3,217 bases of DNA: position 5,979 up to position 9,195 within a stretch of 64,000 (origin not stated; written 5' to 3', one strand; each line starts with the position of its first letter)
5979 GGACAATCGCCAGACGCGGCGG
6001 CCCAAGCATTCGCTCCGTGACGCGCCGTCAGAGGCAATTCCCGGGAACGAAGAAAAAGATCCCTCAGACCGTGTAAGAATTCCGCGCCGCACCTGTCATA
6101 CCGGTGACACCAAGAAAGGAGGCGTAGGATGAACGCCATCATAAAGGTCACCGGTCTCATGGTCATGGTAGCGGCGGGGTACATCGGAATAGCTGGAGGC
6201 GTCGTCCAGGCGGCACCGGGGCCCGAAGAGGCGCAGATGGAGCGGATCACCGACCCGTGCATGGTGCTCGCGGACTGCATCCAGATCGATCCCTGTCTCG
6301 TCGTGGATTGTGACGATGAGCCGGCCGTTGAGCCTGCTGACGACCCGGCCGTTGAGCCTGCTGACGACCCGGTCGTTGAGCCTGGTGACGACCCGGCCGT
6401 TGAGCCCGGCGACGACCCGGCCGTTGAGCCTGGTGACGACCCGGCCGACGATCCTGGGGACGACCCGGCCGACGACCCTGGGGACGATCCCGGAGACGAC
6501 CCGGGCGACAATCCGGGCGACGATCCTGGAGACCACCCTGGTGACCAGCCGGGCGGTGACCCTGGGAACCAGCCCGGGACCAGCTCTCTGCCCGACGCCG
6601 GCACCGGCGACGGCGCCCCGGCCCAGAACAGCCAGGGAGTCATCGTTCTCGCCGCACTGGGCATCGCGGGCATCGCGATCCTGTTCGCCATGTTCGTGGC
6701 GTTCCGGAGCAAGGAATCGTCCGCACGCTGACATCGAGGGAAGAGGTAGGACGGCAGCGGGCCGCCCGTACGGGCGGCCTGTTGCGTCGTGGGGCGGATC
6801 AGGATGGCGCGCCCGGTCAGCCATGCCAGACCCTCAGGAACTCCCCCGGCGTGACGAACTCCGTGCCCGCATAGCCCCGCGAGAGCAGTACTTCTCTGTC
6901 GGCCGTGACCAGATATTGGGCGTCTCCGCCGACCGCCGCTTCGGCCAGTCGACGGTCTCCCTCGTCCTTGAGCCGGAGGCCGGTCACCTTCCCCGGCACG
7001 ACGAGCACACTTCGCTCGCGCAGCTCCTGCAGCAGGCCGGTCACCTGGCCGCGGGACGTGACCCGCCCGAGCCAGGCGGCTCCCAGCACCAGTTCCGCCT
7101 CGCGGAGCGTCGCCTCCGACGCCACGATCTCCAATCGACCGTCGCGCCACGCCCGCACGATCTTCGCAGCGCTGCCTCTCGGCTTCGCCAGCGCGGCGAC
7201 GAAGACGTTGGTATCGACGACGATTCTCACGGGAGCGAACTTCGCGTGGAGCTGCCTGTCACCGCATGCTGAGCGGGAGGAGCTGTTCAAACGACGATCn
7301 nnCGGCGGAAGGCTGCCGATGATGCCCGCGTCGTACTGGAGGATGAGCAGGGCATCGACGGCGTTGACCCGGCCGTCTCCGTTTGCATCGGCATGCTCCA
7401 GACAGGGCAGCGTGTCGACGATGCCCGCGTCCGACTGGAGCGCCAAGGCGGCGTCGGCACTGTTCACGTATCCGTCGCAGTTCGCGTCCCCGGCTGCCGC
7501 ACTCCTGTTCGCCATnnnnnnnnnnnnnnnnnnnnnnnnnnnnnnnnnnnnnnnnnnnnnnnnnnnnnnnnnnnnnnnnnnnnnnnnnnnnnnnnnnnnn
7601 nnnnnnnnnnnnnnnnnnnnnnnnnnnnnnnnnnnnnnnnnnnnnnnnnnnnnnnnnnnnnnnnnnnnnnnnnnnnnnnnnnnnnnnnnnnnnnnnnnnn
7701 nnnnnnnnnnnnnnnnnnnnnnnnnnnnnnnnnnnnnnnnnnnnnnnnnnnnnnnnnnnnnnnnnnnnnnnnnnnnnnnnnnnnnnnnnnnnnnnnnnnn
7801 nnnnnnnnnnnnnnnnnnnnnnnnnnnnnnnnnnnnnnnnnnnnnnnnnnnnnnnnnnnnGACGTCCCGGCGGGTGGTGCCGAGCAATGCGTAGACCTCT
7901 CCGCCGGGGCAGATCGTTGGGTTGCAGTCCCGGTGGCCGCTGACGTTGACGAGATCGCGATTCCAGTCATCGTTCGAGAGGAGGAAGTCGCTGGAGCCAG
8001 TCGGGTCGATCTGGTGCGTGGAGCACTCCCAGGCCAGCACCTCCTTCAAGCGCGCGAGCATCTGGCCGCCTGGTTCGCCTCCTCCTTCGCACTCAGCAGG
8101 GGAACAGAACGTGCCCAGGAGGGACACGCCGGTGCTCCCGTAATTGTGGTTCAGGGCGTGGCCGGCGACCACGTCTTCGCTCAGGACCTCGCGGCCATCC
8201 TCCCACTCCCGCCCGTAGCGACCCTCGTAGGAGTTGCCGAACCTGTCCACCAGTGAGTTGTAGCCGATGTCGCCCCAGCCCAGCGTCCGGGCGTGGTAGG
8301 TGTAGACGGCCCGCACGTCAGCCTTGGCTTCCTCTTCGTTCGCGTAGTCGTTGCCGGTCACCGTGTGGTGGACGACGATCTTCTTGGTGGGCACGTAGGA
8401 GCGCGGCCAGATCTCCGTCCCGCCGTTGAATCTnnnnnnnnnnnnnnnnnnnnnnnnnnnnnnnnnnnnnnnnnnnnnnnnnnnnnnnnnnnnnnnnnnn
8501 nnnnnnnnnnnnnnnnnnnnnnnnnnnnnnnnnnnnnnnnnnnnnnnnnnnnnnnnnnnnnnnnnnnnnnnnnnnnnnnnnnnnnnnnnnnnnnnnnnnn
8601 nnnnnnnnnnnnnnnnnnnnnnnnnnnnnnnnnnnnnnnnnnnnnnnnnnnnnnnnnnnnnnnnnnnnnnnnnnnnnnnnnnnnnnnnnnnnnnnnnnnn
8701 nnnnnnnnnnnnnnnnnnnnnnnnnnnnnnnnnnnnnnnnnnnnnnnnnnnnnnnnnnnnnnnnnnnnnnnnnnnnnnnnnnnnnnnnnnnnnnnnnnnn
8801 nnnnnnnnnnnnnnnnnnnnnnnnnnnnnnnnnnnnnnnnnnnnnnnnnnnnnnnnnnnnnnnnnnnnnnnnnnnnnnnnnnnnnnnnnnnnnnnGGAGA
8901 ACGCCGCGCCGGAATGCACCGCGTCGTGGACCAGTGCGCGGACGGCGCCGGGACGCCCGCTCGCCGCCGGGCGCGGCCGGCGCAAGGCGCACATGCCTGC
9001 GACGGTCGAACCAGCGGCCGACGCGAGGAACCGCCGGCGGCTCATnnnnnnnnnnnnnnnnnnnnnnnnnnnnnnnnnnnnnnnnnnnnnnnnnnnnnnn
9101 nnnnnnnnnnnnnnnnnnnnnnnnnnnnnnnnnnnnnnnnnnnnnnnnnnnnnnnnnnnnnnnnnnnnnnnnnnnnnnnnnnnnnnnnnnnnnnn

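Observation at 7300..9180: Tat-secreted peptidoglycan amidase carrying a C-terminal type-I dockerin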

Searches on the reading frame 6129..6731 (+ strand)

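Call 14: search_protein_families(library=pfam, proteins=[window:6129-6731:+], max_evalue=0.1)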
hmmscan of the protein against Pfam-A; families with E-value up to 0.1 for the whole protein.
window:6129-6731:+ (200 aa): 1 family
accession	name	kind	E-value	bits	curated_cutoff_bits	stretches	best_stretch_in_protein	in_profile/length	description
PF04886.17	PT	-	1.7e-05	24.7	26.2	1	64-97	1-34/36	PT disordered repeat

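Call 66: search_protein_families(library=ncbifam, proteins=[window:6129-6731:+], max_evalue=0.01)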
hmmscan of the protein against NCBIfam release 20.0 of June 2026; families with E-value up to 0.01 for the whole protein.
window:6129-6731:+ (200 aa): 0 families

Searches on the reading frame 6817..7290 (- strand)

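Call 14: search_protein_families(library=pfam, proteins=[window:6817-7290:-], max_evalue=0.1)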
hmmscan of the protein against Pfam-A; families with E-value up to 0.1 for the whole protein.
window:6817-7290:- (157 aa): 4 families
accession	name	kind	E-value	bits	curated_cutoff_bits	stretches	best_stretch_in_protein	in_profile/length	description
PF13470.12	PIN_3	-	2.5e-17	64.2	27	1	22-132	1-114/115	PIN domain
PF01850.27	PIN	-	0.00022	22.3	23.6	1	23-76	1-48/120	PIN domain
PF24109.1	DUF7384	-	0.0023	18.4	27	1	19-69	3-53/153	Family of unknown function (DUF7384)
PF16289.11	PIN_12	-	0.076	13.8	32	1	23-66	1-46/172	PIN domain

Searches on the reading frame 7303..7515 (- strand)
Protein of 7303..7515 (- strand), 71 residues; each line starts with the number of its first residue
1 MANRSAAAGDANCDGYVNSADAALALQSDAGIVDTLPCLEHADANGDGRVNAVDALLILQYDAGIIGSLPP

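Call 26: search_solved_structures(query=window:7303-7515:-, max_evalue=1, show_alignments=2)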
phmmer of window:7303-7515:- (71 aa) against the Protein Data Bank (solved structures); distinct sequences matched with E-value up to 1: 47.
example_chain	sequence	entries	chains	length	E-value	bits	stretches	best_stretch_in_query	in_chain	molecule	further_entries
4fl4_A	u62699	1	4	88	9e-07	32.7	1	8-70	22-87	Glycoside hydrolase family 9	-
2y3n_B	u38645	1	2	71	2.3e-06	31.4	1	8-62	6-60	CELLULOSOMAL FAMILY-48 PROCESSIVE GLYCOSIDE HYDROLASE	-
1clc_A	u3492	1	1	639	1.9e-05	28.5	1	7-70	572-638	ENDOGLUCANASE CELD; EC: 3.2.1.4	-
4cj0_A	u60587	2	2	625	2e-05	28.5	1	7-70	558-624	ENDOGLUCANASE D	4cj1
2mte_A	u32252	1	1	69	5.9e-05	27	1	8-70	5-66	Cellulose 1,4-beta-cellobiosidase (reducing end) CelS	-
1daq_A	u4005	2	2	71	5.9e-05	27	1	8-70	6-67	ENDOGLUCANASE SS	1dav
8x39_A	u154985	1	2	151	6.7e-05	26.8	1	6-64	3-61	Serine protease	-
8zvk_A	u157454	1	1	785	6.8e-05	26.8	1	6-68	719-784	AaBgIC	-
8x3a_A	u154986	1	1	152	6.9e-05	26.7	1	6-64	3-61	Serine protease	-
5m2s_B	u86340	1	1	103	0.00029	24.8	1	2-69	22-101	Doc8: Type I dockerin repeat domain from family 9 glycoside hydrolase WP_009982745[Ruminoc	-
5m2o_B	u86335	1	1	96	0.00035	24.5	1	5-71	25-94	Group I Dockerin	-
2ccl_B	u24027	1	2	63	0.0004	24.3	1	8-62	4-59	ENDO-1,4-BETA-XYLANASE Y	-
4uyq_B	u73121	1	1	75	0.0011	22.9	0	42-67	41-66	Cellulosomal scaffoldin adaptor protein B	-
4uyp_B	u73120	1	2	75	0.0012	22.8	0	41-70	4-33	Cellulosomal scaffoldin adaptor protein B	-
3ul4_B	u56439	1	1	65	0.0013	22.7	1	8-66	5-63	Cellulosome enzyme, dockerin type I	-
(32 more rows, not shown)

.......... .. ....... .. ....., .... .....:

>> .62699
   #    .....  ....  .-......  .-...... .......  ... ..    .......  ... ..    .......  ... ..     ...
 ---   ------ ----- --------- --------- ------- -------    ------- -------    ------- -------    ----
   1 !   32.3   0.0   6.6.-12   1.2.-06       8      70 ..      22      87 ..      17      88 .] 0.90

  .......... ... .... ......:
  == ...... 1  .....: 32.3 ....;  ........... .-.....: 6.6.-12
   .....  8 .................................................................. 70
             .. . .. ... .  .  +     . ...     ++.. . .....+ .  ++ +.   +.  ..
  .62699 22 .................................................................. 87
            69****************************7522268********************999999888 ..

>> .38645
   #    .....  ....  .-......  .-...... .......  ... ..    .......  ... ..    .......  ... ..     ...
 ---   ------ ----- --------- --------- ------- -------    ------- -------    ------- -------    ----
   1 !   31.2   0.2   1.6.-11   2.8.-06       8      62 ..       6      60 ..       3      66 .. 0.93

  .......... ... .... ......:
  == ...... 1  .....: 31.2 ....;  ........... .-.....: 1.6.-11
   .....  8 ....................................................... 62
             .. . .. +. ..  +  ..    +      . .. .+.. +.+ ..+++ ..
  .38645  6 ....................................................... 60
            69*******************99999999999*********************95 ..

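Call 46: search_protein_representatives(protein=window:7303-7515:-)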
Query: 71 residues. Proteins with E-value up to 0.001 (for the whole library): 6413; up to 1e-10: 1014; up to 1e-30: 5. The best 150 are listed.
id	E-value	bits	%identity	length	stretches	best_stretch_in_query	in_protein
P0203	2.0e-41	154.8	37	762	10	8-70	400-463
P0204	8.0e-36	137.1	43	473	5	8-60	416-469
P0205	1.1e-35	136.7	43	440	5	6-71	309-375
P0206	1.3e-33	130.1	41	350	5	9-70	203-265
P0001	7.5e-33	127.7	93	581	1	1-71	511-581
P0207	1.6e-30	120.4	55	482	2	8-69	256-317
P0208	2.9e-30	119.6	35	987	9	8-63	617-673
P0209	2.7e-29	116.5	57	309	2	6-68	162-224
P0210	9.9e-29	114.7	56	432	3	5-65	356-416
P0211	2.8e-28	113.3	39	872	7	6-64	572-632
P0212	4.0e-28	112.8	33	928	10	7-60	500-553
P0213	2.1e-27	110.5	36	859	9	7-70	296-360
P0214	4.5e-27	109.5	52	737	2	4-69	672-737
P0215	5.1e-27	109.3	51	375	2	7-71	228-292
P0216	9.8e-27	108.4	39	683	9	7-65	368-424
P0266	1.9e-17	79.1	67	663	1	8-71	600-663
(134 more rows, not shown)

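Call 50: search_protein_families(library=pfam, alignment_id=A4, max_evalue=0.001)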
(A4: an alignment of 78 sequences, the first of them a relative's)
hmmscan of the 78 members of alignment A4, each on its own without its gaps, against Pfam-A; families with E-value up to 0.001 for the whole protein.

A. member 1, P0207 (482 aa): 1 family
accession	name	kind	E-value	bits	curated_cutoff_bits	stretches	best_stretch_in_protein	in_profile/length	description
PF00404.24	Dockerin_1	-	1.6e-13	51.1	22.9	1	39-88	2-52/57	Dockerin type I domain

B. families by the number of members that match (of 78 scanned): 53 families (the first 25 are shown)
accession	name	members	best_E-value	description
PF00404.24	Dockerin_1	78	7.4e-25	Dockerin type I domain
PF25390.1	WD40_RLD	5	1.4e-82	RCC1-like domain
PF13540.12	RCC1_2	5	3e-65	Regulator of chromosome condensation (RCC1) repeat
PF00415.24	RCC1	5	4.4e-61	Regulator of chromosome condensation (RCC1) repeat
PF07676.18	PD40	5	1.4e-44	WD40-like Beta Propeller Repeat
PF00930.27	DPPIV_N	5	8.9e-17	Dipeptidyl peptidase IV (DPP IV) N-terminal region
PF01483.27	P_proprotein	5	9e-12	Proprotein convertase P-domain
PF25174.1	Beta-prop_THOC3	4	6.3e-12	THOC3 beta-propeller domain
PF25384.1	Alsin_RLD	3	8e-17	Alsin RCC1-like domain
PF17210.9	SdrD_B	3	1.3e-10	SdrD B-like domain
PF00963.24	Cohesin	3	1.9e-07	Cohesin domain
PF14312.12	FG-GAP_2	2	7.8e-107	FG-GAP repeat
PF07705.17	CARDB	2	1.9e-23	CARDB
PF13620.12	CarboxypepD_reg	2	3.2e-11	Carboxypeptidase regulatory-like domain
PF25460.1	Beta-prop_Aladin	2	7e-07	Aladin seven-bladed propeller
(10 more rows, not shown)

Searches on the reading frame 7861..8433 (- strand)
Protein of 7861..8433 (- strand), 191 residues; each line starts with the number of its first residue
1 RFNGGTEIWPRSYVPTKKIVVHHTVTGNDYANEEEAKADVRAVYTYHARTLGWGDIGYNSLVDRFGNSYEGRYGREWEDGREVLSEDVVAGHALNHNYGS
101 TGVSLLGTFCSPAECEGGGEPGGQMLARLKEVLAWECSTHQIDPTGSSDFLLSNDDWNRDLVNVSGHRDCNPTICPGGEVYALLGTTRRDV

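Call 65: search_solved_structures(query=window:7861-8433:-, max_evalue=0.01, show_alignments=3)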
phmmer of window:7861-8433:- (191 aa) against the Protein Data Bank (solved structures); distinct sequences matched with E-value up to 0.01: 23.
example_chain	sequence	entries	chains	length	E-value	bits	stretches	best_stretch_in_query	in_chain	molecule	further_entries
4z8i_A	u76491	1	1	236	1e-11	48.4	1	14-112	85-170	peptidoglycan recognition protein 3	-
4zxm_A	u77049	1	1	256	1e-11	48.4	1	14-112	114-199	PGRP domain of peptidoglycan recognition protein 3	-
27aa_A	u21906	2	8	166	3e-11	46.9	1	11-72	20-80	Peptidoglycan recognition protein 1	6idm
6a89_A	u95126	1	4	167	3.1e-11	46.8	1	11-72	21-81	Peptidoglycan recognition protein 1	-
2r2k_A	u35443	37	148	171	3.4e-11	46.7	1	11-72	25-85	Peptidoglycan recognition protein | Peptidoglycan recognition protein 1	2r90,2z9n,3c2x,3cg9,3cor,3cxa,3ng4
2f2l_X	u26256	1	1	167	9.5e-11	45.2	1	12-112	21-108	Peptidoglycan recognition protein-LC isoform LCx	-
1yck_A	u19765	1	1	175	3.2e-10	43.5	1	13-73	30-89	Peptidoglycan recognition protein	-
5xz4_A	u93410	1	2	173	2.4e-09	40.6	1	14-112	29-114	Bumblebee peptidoglycan recognition protein SA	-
2xz4_A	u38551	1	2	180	1.7e-08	37.9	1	9-73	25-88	PEPTIDOGLYCAN-RECOGNITION PROTEIN LF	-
2cb3_A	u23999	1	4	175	4.1e-08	36.6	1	14-111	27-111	PEPTIDOGLYCAN-RECOGNITION PROTEIN-LE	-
5xz3_A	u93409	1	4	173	2e-07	34.4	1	14-72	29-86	Peptidoglycan-recognition protein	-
1oht_A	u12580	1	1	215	4.4e-05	26.7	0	15-182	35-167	CG14704 PROTEIN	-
7nsx_AAA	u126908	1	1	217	4.5e-05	26.7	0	15-110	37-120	Isoform A of Peptidoglycan-recognition protein LB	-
1sxr_A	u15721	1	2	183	6.9e-05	26.1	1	15-77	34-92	Peptidoglycan recognition protein SA CG11709-PA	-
1s2j_A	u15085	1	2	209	0.0001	25.5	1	15-77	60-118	Peptidoglycan recognition protein SA CG11709-PA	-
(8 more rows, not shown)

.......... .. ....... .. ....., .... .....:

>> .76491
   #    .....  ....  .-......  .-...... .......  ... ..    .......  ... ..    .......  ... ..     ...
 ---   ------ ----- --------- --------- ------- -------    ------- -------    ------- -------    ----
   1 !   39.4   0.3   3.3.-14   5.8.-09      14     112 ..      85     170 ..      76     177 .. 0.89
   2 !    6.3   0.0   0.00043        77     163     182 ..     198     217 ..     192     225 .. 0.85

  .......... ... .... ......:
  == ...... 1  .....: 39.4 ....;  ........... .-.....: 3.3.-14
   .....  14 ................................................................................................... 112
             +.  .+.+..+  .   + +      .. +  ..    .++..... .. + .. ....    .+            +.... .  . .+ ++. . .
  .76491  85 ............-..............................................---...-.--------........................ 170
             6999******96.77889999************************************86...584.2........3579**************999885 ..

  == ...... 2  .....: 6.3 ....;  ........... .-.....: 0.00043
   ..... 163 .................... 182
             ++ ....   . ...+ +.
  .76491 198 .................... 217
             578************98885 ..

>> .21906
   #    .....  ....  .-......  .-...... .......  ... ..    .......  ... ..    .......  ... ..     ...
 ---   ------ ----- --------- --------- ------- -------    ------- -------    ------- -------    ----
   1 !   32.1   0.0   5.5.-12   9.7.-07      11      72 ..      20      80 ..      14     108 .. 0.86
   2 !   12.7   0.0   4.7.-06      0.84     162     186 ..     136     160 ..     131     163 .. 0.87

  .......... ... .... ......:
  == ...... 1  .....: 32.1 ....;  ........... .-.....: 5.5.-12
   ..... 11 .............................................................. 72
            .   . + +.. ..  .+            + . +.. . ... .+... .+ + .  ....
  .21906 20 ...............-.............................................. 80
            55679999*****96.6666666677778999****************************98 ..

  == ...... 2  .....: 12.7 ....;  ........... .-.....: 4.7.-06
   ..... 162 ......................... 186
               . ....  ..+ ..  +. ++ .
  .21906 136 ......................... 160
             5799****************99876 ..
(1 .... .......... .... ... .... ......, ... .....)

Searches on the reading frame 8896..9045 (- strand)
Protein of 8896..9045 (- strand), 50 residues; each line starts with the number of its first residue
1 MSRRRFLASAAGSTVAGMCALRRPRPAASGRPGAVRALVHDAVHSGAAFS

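Call 76: search_protein_families(library=pfam, proteins=[window:8896-9045:-], max_evalue=10)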
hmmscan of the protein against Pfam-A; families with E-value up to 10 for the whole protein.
seq(50 aa): 1 family
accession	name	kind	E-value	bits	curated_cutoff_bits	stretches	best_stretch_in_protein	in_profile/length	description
PF10518.14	TAT_signal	-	0.061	13.7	22.7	1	1-17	2-18/21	TAT (twin-arginine translocation) pathway signal sequence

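Call 77: search_protein_families(library=ncbifam, proteins=[window:8896-9045:-], max_evalue=10)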
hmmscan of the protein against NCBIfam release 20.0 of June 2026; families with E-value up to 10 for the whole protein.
seq(50 aa): 1 family
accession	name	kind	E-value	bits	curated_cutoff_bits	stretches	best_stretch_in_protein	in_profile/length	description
TIGR01409.1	TAT_signal_seq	domain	0.22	11.9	16.7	1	2-27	2-27/29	twin-arginine translocation signal domain-containing protein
